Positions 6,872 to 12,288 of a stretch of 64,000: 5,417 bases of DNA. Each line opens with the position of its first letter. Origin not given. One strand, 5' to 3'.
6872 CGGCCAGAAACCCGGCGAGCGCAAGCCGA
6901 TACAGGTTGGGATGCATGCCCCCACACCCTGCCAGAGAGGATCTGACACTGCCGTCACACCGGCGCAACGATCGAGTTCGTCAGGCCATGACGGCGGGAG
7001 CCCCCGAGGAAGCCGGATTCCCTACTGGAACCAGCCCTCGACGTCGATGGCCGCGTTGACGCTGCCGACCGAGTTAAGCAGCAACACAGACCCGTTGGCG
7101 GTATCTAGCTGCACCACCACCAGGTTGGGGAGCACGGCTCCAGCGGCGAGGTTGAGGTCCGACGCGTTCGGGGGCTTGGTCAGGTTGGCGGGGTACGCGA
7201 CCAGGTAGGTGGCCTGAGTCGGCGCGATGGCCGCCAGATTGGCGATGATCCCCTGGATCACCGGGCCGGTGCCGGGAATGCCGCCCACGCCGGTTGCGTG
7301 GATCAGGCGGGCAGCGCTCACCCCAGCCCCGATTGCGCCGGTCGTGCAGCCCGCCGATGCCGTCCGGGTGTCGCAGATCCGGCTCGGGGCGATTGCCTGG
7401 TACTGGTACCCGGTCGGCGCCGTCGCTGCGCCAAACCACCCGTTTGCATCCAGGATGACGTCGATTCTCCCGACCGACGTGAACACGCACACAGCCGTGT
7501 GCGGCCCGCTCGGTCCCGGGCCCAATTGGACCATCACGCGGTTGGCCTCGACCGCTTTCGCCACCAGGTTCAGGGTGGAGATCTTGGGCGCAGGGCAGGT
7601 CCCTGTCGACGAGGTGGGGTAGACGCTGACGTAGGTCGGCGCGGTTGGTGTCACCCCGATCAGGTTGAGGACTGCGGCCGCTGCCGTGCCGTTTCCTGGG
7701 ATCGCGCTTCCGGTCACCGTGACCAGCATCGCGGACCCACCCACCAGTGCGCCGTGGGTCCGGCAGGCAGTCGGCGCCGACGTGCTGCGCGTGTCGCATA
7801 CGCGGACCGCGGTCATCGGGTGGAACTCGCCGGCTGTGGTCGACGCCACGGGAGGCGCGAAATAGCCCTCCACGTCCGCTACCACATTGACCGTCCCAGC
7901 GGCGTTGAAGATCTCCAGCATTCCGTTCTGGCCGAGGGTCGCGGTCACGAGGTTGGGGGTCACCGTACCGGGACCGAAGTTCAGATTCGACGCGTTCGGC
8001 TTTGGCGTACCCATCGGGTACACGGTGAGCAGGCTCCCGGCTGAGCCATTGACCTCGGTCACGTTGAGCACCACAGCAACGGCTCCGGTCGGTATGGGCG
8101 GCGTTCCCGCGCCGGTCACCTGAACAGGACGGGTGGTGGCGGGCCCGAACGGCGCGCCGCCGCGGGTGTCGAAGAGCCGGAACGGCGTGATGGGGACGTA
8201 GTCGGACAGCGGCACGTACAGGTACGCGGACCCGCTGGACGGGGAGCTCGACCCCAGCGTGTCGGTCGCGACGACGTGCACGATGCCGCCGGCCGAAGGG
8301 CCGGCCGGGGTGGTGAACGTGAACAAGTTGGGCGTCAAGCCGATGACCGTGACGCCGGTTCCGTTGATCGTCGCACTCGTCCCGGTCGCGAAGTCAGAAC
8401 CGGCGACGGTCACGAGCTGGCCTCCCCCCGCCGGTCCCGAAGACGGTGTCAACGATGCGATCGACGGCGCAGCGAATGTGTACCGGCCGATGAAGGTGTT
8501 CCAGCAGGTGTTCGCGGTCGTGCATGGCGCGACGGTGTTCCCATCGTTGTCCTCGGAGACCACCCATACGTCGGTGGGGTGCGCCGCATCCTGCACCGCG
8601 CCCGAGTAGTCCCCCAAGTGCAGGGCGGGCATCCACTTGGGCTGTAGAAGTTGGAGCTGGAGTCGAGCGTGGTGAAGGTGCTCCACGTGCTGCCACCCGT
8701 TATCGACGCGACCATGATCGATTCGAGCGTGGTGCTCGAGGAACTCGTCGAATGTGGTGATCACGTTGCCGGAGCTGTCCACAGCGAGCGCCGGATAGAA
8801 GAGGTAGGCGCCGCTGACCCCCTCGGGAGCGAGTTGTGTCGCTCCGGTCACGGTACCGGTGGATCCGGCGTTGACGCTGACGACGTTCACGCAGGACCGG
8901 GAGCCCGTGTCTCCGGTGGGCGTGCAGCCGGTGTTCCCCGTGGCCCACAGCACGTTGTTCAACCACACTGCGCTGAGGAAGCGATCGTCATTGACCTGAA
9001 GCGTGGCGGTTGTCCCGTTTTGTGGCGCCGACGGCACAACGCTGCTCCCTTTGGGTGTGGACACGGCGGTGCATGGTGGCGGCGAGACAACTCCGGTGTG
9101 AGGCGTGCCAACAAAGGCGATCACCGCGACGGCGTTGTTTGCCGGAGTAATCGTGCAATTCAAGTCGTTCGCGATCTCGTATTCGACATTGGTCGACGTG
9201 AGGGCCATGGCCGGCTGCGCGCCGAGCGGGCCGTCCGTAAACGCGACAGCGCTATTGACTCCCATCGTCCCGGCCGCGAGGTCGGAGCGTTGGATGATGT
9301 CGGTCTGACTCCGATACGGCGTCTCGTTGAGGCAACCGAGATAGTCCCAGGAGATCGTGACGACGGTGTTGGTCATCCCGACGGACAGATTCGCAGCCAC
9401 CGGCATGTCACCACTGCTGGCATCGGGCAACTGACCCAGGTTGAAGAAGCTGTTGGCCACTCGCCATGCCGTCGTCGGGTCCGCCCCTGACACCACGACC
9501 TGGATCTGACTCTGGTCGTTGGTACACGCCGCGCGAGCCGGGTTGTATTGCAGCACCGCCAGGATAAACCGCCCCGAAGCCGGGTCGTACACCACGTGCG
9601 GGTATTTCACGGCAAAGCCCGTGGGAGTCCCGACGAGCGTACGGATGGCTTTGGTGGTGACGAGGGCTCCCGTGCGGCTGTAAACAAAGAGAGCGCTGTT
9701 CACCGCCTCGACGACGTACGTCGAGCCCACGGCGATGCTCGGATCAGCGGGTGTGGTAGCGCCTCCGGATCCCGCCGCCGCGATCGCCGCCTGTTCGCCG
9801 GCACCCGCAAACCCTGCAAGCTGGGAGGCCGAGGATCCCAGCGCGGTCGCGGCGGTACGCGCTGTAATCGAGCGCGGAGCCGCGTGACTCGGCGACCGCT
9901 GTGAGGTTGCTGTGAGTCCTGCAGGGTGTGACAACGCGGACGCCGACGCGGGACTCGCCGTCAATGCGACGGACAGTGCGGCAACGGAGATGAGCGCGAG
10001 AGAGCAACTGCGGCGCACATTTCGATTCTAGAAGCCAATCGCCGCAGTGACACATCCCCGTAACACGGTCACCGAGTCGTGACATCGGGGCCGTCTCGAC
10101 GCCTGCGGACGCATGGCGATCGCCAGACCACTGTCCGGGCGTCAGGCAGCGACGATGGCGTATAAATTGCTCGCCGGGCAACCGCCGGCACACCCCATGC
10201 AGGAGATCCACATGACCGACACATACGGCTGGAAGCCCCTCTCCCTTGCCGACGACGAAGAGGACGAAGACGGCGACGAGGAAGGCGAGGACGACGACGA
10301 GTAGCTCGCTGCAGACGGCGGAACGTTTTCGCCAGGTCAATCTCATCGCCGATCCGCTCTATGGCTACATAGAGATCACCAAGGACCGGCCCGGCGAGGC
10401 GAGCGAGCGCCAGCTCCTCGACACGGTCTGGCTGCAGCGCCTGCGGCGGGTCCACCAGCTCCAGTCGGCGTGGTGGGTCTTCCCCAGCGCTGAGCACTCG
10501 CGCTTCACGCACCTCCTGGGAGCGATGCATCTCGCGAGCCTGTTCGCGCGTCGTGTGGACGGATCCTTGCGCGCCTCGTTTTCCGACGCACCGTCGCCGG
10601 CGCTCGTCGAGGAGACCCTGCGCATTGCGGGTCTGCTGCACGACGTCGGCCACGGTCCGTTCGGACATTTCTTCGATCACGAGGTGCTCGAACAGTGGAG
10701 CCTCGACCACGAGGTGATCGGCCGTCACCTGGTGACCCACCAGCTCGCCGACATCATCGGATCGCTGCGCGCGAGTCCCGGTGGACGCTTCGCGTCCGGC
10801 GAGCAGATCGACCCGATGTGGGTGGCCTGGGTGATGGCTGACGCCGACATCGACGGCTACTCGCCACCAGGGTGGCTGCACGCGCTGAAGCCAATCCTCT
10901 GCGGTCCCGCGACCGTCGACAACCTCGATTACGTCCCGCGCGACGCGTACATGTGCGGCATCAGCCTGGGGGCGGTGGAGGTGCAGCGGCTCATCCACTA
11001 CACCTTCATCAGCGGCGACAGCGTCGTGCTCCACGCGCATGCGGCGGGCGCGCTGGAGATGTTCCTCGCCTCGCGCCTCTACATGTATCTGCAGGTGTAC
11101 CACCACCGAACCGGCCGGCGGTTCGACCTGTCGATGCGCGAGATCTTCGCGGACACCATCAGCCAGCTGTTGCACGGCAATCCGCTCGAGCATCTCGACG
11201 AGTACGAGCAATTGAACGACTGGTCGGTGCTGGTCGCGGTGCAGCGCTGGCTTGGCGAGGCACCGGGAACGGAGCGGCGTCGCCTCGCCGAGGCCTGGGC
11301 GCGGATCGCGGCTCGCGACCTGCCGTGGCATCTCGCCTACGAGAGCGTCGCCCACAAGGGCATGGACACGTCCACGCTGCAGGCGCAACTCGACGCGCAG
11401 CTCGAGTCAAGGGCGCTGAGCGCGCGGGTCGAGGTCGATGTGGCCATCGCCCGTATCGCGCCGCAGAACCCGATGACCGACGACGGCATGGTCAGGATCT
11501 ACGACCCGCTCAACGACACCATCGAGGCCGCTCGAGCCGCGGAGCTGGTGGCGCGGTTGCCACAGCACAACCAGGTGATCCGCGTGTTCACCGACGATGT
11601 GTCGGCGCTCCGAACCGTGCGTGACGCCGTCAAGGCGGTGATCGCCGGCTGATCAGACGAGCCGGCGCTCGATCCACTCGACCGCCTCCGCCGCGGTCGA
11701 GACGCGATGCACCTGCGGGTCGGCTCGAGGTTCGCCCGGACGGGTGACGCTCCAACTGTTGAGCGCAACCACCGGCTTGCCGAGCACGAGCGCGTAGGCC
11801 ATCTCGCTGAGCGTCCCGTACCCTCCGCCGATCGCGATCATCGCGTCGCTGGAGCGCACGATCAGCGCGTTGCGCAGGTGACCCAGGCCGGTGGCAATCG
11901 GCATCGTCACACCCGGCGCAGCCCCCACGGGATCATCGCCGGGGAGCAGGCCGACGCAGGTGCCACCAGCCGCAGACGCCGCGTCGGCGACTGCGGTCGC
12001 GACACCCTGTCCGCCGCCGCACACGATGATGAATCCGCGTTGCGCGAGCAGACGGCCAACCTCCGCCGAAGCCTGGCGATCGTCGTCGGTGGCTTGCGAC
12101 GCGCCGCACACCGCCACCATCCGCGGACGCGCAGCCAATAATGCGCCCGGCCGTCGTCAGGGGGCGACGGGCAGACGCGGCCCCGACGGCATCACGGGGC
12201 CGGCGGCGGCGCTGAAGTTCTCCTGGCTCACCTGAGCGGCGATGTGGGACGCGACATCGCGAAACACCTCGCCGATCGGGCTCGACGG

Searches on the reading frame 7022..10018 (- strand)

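Call 41: search_protein_families(library=pfam, proteins=[window:7022-10018:-], max_evalue=0.001)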
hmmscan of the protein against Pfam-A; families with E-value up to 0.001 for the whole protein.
window:7022-10018:- (998 aa): 1 family
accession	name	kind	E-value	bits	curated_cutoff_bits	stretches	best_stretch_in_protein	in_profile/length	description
PF01833.30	TIG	-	6.5e-11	42.5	20.9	1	518-592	1-75/84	IPT/TIG domain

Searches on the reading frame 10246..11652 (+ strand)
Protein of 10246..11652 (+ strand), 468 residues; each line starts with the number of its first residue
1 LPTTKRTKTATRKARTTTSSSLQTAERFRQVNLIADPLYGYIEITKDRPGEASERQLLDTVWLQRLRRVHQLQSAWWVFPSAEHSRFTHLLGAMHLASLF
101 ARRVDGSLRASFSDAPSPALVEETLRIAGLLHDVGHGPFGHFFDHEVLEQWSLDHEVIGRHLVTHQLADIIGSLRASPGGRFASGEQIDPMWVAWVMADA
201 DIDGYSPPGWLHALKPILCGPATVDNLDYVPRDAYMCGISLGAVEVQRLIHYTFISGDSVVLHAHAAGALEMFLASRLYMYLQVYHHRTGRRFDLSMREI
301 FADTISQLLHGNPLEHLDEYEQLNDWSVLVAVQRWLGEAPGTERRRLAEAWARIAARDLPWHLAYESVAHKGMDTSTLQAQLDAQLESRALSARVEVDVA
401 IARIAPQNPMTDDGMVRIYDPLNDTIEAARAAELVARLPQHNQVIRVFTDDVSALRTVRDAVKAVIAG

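Call 50: search_protein_families(library=pfam, proteins=[window:10246-11652:+], max_evalue=0.0001)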
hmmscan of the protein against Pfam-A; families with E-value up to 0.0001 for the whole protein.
window:10246-11652:+ (468 aa): 2 families
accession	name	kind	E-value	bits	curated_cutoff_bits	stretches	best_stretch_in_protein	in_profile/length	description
PF01966.28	HD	-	2.4e-10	41.1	22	1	86-166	1-69/116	HD domain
PF19276.4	HD_assoc_2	-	8e-07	29.1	23.1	1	244-398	1-141/222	HD associated region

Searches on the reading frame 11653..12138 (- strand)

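Call 87: search_protein_families(library=pfam, proteins=[window:11653-12138:-], max_evalue=0.001)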
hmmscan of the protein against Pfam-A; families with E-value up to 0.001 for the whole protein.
window:11653-12138:- (161 aa): 3 families
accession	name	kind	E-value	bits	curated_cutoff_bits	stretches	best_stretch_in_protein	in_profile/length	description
PF18306.6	LDcluster4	-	7.8e-39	133.1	26.3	1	7-151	3-149/151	SLOG cluster4 family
PF02481.21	DNA_processg_A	-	1.7e-07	31.1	29.6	1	5-67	44-106/212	DNA recombination-mediator protein A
PF03641.19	Lysine_decarbox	-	2e-07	31.7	27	1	49-119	3-75/131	Possible lysine decarboxylase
